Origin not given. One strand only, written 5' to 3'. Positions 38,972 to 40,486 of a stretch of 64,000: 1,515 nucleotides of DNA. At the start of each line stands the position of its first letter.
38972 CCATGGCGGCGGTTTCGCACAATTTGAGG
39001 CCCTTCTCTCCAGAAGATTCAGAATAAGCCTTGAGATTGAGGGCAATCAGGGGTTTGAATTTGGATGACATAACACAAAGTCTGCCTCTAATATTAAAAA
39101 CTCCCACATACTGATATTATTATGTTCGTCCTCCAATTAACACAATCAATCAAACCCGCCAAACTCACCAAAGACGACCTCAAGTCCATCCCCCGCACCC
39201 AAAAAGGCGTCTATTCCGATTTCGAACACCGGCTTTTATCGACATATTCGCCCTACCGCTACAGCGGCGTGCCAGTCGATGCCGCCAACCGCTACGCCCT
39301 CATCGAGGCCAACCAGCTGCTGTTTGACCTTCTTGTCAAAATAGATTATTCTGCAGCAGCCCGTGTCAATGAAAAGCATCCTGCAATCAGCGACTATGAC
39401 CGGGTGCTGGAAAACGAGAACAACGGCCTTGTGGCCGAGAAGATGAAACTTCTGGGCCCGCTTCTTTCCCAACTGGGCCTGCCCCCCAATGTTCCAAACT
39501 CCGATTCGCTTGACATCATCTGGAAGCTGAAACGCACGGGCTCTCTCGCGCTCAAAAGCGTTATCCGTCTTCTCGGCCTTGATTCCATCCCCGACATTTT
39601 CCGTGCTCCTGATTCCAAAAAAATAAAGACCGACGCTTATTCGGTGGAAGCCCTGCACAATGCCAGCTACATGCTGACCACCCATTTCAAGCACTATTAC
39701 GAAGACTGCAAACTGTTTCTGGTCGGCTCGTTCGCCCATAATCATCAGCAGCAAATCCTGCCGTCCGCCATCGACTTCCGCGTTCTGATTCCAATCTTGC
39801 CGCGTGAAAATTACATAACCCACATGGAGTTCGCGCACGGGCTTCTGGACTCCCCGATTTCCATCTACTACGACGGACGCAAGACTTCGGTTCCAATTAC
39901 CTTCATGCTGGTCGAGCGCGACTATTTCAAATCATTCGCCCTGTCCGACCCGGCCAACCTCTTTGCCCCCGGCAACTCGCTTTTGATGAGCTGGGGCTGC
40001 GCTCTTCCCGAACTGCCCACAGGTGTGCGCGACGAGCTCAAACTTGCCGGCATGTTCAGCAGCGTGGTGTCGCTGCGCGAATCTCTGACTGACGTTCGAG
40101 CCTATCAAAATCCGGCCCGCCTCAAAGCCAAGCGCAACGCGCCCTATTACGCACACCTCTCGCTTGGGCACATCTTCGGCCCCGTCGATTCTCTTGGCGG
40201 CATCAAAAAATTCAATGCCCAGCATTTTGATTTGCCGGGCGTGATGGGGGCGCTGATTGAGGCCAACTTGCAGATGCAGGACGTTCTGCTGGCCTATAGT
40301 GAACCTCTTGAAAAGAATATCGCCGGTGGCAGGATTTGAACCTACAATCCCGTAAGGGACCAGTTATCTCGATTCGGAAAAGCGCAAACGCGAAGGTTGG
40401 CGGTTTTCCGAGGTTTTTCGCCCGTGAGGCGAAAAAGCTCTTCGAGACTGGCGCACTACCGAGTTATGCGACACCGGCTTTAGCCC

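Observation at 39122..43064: tRNA-flanked islet of unknown genes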

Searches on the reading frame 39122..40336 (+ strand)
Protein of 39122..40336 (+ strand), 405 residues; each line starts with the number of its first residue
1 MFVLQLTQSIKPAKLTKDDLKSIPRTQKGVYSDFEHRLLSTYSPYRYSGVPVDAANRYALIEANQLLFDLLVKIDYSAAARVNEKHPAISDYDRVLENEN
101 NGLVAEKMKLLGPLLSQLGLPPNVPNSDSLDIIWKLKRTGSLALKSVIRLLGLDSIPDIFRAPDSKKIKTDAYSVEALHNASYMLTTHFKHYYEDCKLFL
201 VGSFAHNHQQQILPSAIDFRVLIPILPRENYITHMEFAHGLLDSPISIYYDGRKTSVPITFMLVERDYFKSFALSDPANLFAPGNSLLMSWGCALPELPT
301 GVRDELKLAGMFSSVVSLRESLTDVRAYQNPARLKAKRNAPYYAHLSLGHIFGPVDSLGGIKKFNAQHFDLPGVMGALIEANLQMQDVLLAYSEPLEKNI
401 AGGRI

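Call 6: search_protein_families(library=pfam, proteins=[window:39122-40336:+], max_evalue=0.1)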
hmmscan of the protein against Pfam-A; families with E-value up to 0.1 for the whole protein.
window:39122-40336:+ (405 aa): 0 families

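Call 7: search_protein_families(library=ncbifam, proteins=[window:39122-40336:+], max_evalue=0.1)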
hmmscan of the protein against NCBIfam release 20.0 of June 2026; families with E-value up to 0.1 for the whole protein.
window:39122-40336:+ (405 aa): 0 families

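Call 8: find_encoding_contigs(protein=window:39122-40336:+, flank=10000, max_places=6)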
Protein window:39122-40336:+ (405 aa): 14 contigs read that carry it; 6 places shown.
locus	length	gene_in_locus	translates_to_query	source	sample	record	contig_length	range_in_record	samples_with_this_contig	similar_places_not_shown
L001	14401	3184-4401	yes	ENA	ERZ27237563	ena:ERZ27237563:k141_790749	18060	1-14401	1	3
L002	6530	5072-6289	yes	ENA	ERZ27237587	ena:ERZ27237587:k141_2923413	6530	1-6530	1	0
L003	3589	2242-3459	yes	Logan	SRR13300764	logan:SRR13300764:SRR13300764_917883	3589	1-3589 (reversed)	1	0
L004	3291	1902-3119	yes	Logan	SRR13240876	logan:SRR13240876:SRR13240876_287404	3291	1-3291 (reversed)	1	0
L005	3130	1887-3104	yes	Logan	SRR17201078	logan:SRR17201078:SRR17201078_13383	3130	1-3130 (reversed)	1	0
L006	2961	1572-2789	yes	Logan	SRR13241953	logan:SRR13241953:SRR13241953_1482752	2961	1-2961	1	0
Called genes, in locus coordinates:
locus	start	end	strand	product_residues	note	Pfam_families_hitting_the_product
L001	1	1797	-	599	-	?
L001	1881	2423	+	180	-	-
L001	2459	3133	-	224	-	PF00121:TIM, PF05690:ThiG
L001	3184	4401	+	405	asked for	-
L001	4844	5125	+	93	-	-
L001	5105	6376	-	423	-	-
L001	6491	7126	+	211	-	-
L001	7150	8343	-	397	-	PF00389:2-Hacid_dh, PF02826:2-Hacid_dh_C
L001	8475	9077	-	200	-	PF00300:His_Phos_1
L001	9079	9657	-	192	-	PF00300:His_Phos_1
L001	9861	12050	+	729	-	PF00009:GTP_EFTU, PF22042:EF-G_D2, PF03144:GTP_EFTU_D2, PF14492:EFG_III, PF03764:EFG_IV, PF00679:EFG_C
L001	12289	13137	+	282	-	PF00795:CN_hydrolase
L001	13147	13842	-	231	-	PF08713:DNA_alkylation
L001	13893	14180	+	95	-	-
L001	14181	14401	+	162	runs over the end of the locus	PF25084:LbH_EIF2B (weak), PF21711:DCTN5 (faint), PF25087:GMPPB_C (weak), PF00132:Hexapep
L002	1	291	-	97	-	?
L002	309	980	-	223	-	PF02163:Peptidase_M50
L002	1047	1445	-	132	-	-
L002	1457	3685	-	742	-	PF02359:CDC48_N, PF02933:CDC48_2, PF05496:RuvB_N (weak), PF13191:AAA_16, PF00004:AAA, PF17862:AAA_lid_3, PF00004:AAA, PF17862:AAA_lid_3, +16 more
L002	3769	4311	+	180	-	-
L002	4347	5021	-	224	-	PF00121:TIM, PF05690:ThiG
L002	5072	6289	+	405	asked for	-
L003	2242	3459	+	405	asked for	-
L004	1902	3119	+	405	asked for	-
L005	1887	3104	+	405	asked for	-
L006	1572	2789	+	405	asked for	-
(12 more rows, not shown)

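Call 9: find_homologous_proteins(query=window:39122-40336:+)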
Query window:39122-40336:+ (405 aa): 4 proteins with E <= 0.001 among 6760 candidates.
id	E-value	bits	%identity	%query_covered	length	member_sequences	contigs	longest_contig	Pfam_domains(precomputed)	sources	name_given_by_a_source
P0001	5.8e-269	909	100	100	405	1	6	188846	-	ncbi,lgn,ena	-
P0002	1.8e-146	506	60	99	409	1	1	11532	-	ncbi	-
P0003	1.5e-119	418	52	99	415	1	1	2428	-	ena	-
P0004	6.4e-113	396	47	98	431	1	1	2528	-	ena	-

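Call 10: find_encoding_contigs(protein=P0002, flank=10000, max_places=4)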
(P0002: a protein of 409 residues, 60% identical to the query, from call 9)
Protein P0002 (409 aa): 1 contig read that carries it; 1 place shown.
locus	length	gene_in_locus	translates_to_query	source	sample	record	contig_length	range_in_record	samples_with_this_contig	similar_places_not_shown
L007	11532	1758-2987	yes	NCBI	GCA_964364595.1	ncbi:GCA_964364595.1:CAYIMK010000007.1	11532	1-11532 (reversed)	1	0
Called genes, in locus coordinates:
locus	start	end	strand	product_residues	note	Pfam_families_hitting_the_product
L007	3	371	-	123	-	?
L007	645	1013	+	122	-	-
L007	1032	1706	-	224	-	PF00121:TIM, PF05690:ThiG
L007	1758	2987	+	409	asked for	-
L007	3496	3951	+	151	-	-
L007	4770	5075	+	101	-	-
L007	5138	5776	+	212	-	PF00526:Dicty_CTDC (faint)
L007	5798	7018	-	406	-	PF00389:2-Hacid_dh, PF02826:2-Hacid_dh_C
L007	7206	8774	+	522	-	-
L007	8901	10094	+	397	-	PF13173:AAA_14, PF13635:DUF4143 (weak)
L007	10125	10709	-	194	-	PF00300:His_Phos_1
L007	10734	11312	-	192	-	PF00300:His_Phos_1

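Call 11: find_encoding_contigs(protein=P0003, flank=10000, max_places=4)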
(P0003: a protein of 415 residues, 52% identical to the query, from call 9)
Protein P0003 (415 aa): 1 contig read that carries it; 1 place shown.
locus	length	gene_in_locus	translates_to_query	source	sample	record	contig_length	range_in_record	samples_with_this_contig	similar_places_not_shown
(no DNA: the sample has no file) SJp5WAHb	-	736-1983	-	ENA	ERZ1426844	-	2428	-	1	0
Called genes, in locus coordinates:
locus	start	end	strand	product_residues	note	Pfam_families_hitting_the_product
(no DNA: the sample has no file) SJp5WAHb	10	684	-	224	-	PF00121:TIM, PF05690:ThiG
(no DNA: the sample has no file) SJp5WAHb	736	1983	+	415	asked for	-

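Call 12: find_encoding_contigs(protein=P0004, flank=10000, max_places=4)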
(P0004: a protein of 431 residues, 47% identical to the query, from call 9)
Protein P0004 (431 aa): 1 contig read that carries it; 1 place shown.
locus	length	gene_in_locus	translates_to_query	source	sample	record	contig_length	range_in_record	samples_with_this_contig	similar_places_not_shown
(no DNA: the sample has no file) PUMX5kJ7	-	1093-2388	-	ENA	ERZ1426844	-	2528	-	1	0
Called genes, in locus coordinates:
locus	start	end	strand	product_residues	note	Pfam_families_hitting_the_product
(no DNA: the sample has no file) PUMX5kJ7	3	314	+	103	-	?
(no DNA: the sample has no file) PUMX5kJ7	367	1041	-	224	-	PF00121:TIM, PF05690:ThiG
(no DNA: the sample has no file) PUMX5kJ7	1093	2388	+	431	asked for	-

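Call 13: list_cluster_members(proteins=[P0001, P0002])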
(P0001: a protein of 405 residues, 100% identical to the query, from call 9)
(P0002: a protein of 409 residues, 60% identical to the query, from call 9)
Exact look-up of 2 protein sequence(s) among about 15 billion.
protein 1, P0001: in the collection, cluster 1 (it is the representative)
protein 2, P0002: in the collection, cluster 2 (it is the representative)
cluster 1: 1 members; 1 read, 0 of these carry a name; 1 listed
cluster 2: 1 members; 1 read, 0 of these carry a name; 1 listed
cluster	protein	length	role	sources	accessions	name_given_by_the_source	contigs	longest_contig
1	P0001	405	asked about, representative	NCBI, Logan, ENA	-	-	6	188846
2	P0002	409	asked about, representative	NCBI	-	-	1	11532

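Call 48: predict_structure(alignment_id=A3)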
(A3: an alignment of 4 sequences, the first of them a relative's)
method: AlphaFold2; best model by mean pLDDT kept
length: 405 residues; sequences in the alignment: 4
mean_pLDDT: 55.3   pTM: 0.44
mean pLDDT of the five models: 55.3, 48.8, 47.0, 44.8, 43.6
residues with pLDDT >= 90: 0; 70-90: 99; 50-70: 142; < 50: 164
segments of 3 or more residues with pLDDT < 50: 1-35, 39-61, 75-105, 117-121, 124-128, 150-169, 207-210, 282-294, 325-330, 403-405
pLDDT, mean of each block of 10 residues (from residue 1): 23 35 33 48 37 42 51 48 39 38 48 48 48 51 51 38 39 66 84 71 55 67 77 80 76 75 70 53 44 49 57 58 47 60 74 74 63 62 70 70 46
secondary structure, 60 per line:
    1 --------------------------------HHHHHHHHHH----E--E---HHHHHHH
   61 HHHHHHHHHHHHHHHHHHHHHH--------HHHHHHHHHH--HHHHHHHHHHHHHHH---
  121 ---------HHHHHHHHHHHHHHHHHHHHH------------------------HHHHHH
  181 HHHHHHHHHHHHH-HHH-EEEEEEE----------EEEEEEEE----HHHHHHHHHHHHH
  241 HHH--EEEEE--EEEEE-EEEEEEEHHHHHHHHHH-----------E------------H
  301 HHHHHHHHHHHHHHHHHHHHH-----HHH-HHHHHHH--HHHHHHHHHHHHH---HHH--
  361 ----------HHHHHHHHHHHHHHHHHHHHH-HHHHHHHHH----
elements in order: H33-42 H54-82 H91-100 H103-117 H130-150 H175-193 E199-205 E216-223 H228-243 E246-250 E253-257 E259-265 H266-275 H300-321 H331-337 H340-352 H371-391 H393-401

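Call 52: search_protein_representatives(alignment_id=A3)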
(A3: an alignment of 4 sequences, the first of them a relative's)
Query: 4 sequences, 416 profile positions. Proteins with E-value up to 0.001 (for the whole library): 39; up to 1e-10: 13; up to 1e-30: 4. The best 39 are listed.
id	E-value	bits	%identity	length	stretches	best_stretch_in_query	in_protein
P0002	3.2e-222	754.3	-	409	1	1-416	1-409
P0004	8.1e-221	749.7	-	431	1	1-413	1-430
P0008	5.5e-62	226.5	-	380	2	115-410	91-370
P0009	4.5e-37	144.4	-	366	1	22-412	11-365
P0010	3.3e-26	108.6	-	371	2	207-412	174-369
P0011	3.6e-25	105.2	-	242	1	173-415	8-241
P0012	4.0e-18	82.0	-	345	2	267-407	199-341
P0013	4.4e-17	78.5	-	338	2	191-414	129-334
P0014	2.3e-16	76.2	-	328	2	204-410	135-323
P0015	4.0e-16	75.4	-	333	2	144-411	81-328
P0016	7.3e-16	74.5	-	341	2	281-408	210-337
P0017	1.3e-13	67.2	-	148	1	19-121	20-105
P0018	3.1e-12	62.6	-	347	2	268-414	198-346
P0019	1.2e-10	57.3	-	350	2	270-405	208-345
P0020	1.5e-10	57.0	-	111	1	19-97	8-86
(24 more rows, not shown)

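Call 53: search_protein_families(library=pfam, proteins=[P0008, P0009, P0010, P0011, P0012, P0013, P0014, P0015, P0016, P0018], max_evalue=0.1)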
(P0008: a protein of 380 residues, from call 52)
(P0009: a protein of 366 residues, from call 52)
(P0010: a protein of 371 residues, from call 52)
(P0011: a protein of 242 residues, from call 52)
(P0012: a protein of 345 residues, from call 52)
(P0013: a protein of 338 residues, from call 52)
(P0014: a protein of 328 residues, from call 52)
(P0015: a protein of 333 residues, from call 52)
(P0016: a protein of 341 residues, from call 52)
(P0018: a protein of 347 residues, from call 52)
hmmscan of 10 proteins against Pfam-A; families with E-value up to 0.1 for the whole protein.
P0008 (380 aa): 3 families
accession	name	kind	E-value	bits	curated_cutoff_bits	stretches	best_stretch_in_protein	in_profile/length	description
PF22014.2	DUF6932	-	0.0059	17.5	27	1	174-207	43-76/142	Family of unknown function (DUF6932)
PF18765.7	Polbeta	-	0.03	14.9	26.9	0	171-206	2-38/93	Polymerase beta, Nucleotidyltransferase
PF01909.29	NTP_transf_2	-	0.071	13.9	21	0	175-241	8-77/93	Nucleotidyltransferase domain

P0009 (366 aa): 3 families
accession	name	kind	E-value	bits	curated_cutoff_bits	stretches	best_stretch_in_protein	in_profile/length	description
PF18765.7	Polbeta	-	6.2e-05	23.5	26.9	1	169-221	7-57/93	Polymerase beta, Nucleotidyltransferase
PF22014.2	DUF6932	-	0.0056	17.6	27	1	171-213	47-88/142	Family of unknown function (DUF6932)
PF01909.29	NTP_transf_2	-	0.097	13.5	21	0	169-219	8-61/93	Nucleotidyltransferase domain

P0010 (371 aa): 2 families
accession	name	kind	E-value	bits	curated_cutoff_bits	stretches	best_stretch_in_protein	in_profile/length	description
PF07598.16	DUF1561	-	0.076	11.7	25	0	238-307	118-187/625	Protein of unknown function (DUF1561)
PF23195.1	UBQLN1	-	0.081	13.1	27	0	342-362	17-37/70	Ubiquilin-1-like domain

P0011 (242 aa): 0 families

P0012 (345 aa): 0 families

P0013 (338 aa): 4 families
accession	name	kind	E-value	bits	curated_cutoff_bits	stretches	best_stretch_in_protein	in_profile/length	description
PF01909.29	NTP_transf_2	-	0.0048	17.7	21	1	140-192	4-63/93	Nucleotidyltransferase domain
PF22014.2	DUF6932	-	0.0069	17.3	27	1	119-191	29-94/142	Family of unknown function (DUF6932)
PF18765.7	Polbeta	-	0.015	15.9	26.9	1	139-193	5-58/93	Polymerase beta, Nucleotidyltransferase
PF22600.2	MTPAP-like_central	-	0.029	14.9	27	1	124-178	16-71/139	Poly(A) RNA polymerase, mitochondrial-like, central palm domain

P0014 (328 aa): 2 families
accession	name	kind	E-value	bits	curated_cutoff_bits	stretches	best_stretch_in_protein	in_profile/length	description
PF18765.7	Polbeta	-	0.0044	17.6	26.9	1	132-188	2-60/93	Polymerase beta, Nucleotidyltransferase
PF13288.12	DXPR_C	-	0.066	13.9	27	0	284-327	30-73/115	DXP reductoisomerase C-terminal domain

P0015 (333 aa): 2 families
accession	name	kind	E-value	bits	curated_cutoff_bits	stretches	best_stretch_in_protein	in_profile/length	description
PF01909.29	NTP_transf_2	-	0.07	14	21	0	134-189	6-63/93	Nucleotidyltransferase domain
PF02991.22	ATG8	-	0.08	13.6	27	1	58-132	23-96/104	Autophagy protein Atg8 ubiquitin like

P0016 (341 aa): 1 family
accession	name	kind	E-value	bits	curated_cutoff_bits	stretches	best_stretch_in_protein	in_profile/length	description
PF22014.2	DUF6932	-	0.015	16.1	27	1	119-246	20-122/142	Family of unknown function (DUF6932)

P0018 (347 aa): 0 families

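Call 57: fold_search(model_id=the predicted structure, library=pdb)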
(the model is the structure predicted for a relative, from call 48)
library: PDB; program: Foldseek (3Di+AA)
matches with E <= 10: 249; with E <= 0.001: 0
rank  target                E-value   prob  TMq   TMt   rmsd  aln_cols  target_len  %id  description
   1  6xz0                  5.7e-02  0.85  0.22  0.31  13.3       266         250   12  Crystal structure of spectinomycin adenyltransferase AAD(9) from Enterococcus faecialis with spectinomycin (released 2020-04-15)
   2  5g4a_A                1.0e-01  0.72  0.23  0.31  12.0       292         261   11  AadA in complex with ATP and magnesium (released 2017-11-29)
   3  6p01_A                1.0e-01  0.57  0.18  0.26  13.0       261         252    9  Apo structure of the E52D mutant of ANT-4 (released 2020-01-29)
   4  7uy4_A                1.3e-01  0.72  0.22  0.30  12.1       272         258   12  Aminoglycoside-modifying enzyme ANT-3,9 in complex with spectinomycin and AMP-PNP (released 2023-05-10)
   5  6xxq_A                1.5e-01  0.72  0.23  0.32  11.6       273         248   10  Crystal structure of spectinomycin adenyltransferase AAD(9) from Enterococcus faecialis with ATP and spectinomycin (released 2020-04-15)
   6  6sxj                  1.6e-01  0.75  0.23  0.32  10.4       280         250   10  Crystal structure of spectinomycin adenyltransferase AAD(9) from Enterococcus faecialis (released 2020-04-15)
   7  6nmk_A                1.6e-01  0.44  0.17  0.25  13.1       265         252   10  Binary complex structure of the T130K mutant of ANT-4'' with Neomycin (released 2020-01-15)
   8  5g4a_B                1.8e-01  0.60  0.22  0.30  12.2       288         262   11  AadA in complex with ATP and magnesium (released 2017-11-29)
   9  5lpa_A                1.8e-01  0.60  0.23  0.31  12.1       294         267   10  AadA E87Q in complex with ATP, calcium and dihydrostreptomycin (released 2018-01-17)
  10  1kan_A                1.8e-01  0.41  0.20  0.25  12.2       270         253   11  MOLECULAR STRUCTURE OF KANAMYCIN NUCLEOTIDYLTRANSFERASE DETERMINED TO 3.0-ANGSTROMS RESOLUTION (released 1994-08-31)
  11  5luh_B                1.9e-01  0.60  0.22  0.29  12.0       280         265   10  AadA E87Q in complex with ATP, calcium and streptomycin (released 2018-01-17)
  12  5luh_A                1.9e-01  0.57  0.21  0.28  13.1       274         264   11  AadA E87Q in complex with ATP, calcium and streptomycin (released 2018-01-17)
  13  4ev6_E                1.9e-01  0.15  0.12  0.15  19.1       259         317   14  The complete structure of CorA magnesium transporter from Methanocaldococcus jannaschii (released 2012-10-31)
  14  6fzb_A                2.2e-01  0.54  0.22  0.29  12.3       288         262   11  AadA in complex with ATP, magnesium and streptomycin (released 2018-06-13)
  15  6un8_A                2.2e-01  0.38  0.17  0.25  13.6       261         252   10  Wild type ANT bound to neomycin (released 2020-05-06)
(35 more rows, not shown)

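Call 58: search_solved_structures(query=A5, max_evalue=10, show_alignments=2)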
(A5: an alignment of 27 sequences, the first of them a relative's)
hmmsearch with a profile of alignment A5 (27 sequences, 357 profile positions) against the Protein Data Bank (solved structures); distinct sequences matched with E-value up to 10: 22.
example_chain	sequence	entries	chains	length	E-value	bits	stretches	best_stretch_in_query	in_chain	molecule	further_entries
4ebj_A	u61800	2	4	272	0.0005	22.4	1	153-202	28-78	Aminoglycoside nucleotidyltransferase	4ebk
9xbd_E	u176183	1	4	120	0.0028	20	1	147-191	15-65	Nucleotidyltransferase domain-containing protein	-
4li0_C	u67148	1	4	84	0.07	15.3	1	97-159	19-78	Guanine nucleotide exchange factor for Rab-3A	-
6p01_A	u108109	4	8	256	0.12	14.6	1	148-191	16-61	Kanamycin nucleotidyltransferase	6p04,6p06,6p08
1ylq_A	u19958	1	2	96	0.24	13.6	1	153-224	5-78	putative nucleotidyltransferase, hypothetical protein AF0614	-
4by9_C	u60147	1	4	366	0.39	12.9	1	75-128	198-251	NOP5/NOP56 RELATED PROTEIN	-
3nvk_A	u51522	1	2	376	0.39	12.9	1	75-128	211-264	NOP5/NOP56 related protein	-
2nnw_A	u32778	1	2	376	0.39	12.9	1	75-128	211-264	NOP5/NOP56 related protein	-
6f6p_C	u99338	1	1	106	0.4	12.9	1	84-156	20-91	Rab-3A-interacting protein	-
3nmu_A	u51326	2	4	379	0.4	12.9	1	75-128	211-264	NOP5/NOP56 related protein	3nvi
6f6p_A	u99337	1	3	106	0.4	12.9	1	84-156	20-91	Rab-3A-interacting protein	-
4ypg_C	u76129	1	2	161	0.6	12.3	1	33-89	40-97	Interferon alpha-2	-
2lms_A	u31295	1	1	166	0.61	12.3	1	33-89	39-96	Interferon alpha-2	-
1itf_A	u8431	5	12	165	0.62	12.2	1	33-89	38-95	INTERFERON ALPHA-2A | Interferon alpha-2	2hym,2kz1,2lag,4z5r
4lhx_C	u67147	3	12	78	0.67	12.1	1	90-151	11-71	Rab-3A-interacting protein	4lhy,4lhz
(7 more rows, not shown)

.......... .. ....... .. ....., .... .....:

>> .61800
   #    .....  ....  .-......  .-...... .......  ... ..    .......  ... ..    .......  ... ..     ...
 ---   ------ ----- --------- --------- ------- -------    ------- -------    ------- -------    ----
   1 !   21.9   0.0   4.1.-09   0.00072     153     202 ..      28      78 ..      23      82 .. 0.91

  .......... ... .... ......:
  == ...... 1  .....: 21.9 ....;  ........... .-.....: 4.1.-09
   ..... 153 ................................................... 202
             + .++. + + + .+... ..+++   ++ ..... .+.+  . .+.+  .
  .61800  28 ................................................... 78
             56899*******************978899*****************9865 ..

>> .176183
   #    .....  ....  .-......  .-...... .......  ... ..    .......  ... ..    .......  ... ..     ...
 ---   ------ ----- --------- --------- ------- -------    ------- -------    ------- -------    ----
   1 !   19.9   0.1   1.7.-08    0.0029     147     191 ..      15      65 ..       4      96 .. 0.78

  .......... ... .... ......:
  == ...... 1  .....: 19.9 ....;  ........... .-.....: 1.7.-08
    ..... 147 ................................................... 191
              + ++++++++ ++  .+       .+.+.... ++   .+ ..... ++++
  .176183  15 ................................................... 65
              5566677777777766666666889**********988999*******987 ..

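Call 59: find_encoding_contigs(protein=P0009, flank=6000, max_places=3)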
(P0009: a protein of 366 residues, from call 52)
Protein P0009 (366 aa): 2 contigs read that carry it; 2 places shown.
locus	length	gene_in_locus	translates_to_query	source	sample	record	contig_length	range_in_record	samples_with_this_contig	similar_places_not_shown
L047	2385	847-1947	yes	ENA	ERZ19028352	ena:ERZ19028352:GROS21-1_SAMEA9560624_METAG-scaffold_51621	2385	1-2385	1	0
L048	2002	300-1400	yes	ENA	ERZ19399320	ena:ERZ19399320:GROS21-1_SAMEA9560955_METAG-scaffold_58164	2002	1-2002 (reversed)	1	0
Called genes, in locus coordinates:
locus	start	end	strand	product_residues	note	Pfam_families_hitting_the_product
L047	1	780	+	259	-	?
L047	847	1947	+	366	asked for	-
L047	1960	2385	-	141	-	?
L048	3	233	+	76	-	?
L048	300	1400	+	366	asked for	-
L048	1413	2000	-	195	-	?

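Call 61: find_encoding_contigs(protein=P0008, flank=8000, max_places=3)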
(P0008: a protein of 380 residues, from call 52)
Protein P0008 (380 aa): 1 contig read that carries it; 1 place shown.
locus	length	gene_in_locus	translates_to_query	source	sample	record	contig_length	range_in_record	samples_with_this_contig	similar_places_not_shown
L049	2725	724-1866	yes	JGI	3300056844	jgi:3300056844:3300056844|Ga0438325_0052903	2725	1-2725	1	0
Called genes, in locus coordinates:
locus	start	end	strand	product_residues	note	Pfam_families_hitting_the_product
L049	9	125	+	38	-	-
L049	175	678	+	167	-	PF04019:DUF359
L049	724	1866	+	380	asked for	-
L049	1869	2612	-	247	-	PF02540:NAD_synthase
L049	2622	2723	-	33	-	?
